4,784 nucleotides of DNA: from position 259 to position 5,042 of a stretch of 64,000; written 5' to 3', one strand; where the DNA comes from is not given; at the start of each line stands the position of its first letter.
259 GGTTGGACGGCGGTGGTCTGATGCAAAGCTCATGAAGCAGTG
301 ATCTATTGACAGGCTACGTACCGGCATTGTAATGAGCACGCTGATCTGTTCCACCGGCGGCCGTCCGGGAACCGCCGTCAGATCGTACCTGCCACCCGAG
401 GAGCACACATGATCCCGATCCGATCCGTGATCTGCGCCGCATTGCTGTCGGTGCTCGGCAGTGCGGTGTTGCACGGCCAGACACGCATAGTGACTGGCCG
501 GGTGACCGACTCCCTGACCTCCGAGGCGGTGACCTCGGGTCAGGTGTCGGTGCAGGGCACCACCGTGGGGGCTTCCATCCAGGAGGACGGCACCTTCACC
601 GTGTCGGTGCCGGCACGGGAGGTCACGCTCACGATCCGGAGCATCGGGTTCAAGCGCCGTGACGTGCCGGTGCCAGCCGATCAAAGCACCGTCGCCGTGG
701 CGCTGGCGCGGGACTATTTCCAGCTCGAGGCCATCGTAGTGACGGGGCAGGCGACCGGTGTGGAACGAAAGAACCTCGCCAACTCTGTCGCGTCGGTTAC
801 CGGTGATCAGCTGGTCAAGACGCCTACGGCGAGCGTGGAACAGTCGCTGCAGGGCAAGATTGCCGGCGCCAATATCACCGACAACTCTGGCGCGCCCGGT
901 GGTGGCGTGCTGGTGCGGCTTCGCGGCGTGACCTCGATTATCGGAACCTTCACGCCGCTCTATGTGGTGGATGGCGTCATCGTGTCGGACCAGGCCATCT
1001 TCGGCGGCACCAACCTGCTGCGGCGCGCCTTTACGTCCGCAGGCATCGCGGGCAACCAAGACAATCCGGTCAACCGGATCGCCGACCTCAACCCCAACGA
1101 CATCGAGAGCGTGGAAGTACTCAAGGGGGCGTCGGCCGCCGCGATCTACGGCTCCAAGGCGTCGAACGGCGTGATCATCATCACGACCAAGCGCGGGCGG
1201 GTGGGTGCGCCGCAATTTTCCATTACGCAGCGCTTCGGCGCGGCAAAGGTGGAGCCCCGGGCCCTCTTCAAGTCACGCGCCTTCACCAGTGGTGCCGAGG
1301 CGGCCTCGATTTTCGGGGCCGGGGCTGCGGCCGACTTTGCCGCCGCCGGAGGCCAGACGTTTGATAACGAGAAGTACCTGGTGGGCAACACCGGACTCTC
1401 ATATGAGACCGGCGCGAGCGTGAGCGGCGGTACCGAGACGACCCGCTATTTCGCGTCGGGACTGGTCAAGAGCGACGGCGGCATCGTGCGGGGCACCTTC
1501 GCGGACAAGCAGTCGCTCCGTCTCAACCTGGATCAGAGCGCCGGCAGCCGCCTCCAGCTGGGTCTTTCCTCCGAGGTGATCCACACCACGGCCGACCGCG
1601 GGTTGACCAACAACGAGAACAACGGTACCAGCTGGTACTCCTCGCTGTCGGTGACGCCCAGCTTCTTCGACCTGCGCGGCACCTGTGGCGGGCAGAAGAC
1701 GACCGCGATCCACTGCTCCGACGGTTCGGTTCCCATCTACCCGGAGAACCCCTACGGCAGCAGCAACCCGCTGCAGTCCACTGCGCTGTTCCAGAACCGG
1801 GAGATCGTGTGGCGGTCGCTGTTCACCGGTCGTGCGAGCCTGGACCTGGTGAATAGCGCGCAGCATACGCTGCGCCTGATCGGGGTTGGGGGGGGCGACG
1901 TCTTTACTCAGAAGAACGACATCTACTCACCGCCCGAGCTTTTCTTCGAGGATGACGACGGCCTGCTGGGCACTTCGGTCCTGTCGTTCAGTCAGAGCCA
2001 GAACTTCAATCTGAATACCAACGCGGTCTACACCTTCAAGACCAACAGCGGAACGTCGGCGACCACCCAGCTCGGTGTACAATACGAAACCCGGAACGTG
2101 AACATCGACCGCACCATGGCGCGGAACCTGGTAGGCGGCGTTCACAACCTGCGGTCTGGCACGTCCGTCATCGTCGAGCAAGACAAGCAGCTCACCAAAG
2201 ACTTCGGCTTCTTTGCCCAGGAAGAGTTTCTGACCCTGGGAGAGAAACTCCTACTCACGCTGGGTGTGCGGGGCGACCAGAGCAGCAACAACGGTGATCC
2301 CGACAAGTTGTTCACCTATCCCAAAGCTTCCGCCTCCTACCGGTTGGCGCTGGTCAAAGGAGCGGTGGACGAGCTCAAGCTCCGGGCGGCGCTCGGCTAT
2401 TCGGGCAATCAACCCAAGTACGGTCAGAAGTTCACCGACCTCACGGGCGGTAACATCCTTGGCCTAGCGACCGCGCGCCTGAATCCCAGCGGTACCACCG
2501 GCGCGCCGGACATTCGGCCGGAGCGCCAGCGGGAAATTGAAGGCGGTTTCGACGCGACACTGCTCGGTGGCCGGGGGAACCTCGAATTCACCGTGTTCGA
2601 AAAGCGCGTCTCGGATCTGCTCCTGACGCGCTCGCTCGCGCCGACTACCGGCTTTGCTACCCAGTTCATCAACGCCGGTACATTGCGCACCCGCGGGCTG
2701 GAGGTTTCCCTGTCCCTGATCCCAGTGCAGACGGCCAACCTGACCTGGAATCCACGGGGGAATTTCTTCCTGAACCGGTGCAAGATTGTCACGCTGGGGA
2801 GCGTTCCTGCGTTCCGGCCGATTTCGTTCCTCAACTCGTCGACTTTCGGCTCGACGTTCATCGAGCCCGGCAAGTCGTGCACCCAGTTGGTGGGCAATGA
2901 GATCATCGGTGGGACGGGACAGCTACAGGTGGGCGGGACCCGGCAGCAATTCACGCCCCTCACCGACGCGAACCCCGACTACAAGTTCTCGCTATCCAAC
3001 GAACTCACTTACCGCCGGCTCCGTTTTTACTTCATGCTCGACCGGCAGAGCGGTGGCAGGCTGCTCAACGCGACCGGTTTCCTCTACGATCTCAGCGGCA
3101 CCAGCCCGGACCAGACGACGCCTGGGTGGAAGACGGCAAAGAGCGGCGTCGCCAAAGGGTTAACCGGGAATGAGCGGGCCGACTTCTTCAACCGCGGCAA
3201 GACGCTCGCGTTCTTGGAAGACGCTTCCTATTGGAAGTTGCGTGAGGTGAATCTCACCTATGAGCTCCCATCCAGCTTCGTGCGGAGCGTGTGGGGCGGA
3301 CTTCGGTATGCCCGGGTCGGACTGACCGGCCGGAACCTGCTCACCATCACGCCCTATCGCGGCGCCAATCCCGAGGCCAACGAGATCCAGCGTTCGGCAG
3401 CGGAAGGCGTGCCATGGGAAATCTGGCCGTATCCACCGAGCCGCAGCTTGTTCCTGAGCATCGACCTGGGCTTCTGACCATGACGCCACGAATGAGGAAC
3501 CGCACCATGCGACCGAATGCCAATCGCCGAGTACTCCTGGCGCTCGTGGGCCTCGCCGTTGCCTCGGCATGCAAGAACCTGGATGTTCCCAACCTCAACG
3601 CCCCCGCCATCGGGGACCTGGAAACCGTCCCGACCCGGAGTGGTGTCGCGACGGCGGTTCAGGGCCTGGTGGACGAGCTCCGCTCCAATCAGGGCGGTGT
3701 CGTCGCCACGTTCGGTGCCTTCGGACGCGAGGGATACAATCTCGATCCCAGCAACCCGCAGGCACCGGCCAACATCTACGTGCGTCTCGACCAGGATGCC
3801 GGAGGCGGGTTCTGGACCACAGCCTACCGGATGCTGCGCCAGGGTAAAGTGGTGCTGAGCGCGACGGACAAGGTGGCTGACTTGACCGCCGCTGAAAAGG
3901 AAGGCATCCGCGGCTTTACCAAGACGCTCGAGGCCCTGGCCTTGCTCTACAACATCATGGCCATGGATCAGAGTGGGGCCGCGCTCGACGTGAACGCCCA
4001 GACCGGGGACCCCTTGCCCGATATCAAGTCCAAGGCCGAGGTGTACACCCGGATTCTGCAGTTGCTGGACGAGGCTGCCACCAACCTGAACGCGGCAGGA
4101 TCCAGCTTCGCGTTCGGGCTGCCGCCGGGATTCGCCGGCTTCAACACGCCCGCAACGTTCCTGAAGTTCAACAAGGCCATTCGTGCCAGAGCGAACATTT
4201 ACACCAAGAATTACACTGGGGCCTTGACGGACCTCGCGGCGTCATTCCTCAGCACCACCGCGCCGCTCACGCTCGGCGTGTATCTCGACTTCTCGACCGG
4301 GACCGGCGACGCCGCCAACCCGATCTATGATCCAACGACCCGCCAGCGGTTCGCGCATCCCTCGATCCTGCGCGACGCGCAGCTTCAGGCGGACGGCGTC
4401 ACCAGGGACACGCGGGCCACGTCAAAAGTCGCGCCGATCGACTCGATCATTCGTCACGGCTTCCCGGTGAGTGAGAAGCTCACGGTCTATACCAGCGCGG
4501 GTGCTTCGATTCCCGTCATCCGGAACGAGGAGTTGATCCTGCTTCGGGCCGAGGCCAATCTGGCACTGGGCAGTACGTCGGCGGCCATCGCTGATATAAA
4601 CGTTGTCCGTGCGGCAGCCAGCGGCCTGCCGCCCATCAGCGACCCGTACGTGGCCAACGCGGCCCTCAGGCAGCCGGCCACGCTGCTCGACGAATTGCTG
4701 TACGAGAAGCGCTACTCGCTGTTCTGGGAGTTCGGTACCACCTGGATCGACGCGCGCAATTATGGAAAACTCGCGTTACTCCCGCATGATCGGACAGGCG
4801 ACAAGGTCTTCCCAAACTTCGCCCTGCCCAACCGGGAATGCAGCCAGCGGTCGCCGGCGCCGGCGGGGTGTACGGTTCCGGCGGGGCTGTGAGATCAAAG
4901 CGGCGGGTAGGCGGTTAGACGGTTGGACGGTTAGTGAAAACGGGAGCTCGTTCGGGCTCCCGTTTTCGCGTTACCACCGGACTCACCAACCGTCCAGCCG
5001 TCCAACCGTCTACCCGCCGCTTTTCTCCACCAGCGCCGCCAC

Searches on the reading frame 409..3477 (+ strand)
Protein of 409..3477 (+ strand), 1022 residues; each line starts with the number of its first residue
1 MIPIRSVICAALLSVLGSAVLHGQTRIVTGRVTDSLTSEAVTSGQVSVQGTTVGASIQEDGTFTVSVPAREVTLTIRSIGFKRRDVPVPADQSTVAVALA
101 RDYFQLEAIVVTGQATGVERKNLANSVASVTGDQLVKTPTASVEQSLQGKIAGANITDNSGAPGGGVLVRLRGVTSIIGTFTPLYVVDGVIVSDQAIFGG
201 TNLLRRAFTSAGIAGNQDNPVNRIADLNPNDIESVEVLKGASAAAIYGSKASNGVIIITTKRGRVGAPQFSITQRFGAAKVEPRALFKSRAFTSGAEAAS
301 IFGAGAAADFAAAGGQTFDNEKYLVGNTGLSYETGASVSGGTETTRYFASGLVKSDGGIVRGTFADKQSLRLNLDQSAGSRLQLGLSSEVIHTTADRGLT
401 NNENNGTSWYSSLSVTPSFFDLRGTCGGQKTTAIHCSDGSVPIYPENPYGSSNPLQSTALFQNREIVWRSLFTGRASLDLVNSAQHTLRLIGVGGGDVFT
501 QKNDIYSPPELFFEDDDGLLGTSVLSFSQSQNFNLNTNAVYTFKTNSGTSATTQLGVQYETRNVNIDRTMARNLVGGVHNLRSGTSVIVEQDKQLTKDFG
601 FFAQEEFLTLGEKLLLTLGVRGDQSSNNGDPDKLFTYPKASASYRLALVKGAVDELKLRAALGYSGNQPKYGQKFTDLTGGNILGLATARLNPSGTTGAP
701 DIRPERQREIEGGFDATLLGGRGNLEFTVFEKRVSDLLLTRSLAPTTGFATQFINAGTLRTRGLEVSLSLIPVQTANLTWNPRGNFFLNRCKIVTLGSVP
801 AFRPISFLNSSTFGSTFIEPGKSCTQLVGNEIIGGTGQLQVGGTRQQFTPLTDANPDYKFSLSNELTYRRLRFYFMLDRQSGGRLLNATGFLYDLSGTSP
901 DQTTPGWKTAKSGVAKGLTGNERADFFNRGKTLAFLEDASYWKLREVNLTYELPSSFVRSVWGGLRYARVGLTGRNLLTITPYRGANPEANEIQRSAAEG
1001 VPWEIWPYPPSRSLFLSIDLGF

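Call 11: search_protein_families(library=pfam, proteins=[window:409-3477:+])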
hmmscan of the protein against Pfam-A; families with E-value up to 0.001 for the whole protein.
window:409-3477:+ (1022 aa): 2 families
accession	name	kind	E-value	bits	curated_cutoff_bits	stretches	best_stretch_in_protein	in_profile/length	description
PF07715.20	Plug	-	8.4e-17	62.1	23.9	1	121-255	3-107/107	TonB-dependent Receptor Plug Domain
PF13715.12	CarbopepD_reg_2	-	4.6e-11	43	32.2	1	28-111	1-88/88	CarboxypepD_reg-like domain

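Call 81: list_cluster_members(proteins=[window:409-3477:+, window:427-3477:+, window:61759-63036:+, window:61840-63036:+, window:61176-61736:+, window:60622-61020:+, window:3492-4892:+])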
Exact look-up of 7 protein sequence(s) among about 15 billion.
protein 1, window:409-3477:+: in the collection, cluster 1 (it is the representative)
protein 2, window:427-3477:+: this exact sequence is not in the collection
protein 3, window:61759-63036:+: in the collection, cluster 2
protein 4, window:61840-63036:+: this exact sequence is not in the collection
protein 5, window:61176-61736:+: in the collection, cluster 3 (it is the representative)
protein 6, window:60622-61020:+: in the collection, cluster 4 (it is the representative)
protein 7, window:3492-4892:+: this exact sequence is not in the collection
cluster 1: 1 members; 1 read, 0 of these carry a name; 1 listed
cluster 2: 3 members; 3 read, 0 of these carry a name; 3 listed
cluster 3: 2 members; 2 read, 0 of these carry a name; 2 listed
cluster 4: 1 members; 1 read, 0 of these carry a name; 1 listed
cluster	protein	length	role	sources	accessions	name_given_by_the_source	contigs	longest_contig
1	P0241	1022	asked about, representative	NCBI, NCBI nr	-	-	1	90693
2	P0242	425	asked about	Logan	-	-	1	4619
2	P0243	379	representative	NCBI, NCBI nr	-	-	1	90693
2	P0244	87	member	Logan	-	-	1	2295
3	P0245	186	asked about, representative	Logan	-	-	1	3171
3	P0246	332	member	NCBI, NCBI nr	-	-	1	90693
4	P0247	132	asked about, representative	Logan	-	-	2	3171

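Call 83: find_encoding_contigs(protein=window:409-3477:+, flank=10000, max_places=2)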
Protein window:409-3477:+ (1022 aa): no gene with exactly this product is on record in the collection.

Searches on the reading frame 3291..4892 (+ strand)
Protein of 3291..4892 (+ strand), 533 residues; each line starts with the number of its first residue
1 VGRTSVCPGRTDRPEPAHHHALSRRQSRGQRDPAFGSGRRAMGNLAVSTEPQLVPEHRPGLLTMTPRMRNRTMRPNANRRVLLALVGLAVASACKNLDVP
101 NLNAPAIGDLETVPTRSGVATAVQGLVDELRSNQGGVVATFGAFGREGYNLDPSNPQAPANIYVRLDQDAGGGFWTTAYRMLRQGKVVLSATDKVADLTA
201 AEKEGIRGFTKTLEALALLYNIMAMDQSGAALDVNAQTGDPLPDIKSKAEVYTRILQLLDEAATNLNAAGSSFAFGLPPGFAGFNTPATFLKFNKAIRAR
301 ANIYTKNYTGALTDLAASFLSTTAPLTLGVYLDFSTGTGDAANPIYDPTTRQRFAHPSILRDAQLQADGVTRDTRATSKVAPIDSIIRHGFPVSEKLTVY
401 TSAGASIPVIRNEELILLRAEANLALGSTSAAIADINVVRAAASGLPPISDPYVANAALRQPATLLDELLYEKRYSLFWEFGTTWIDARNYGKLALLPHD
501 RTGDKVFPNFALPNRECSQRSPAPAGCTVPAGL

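Call 11: search_protein_families(library=pfam, proteins=[window:3291-4892:+])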
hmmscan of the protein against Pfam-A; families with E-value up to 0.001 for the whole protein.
window:3291-4892:+ (533 aa): 1 family
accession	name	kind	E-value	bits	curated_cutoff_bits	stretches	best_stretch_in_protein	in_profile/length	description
PF07980.17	SusD_RagB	-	2.3e-06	27.9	23.1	1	402-482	151-226/297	SusD family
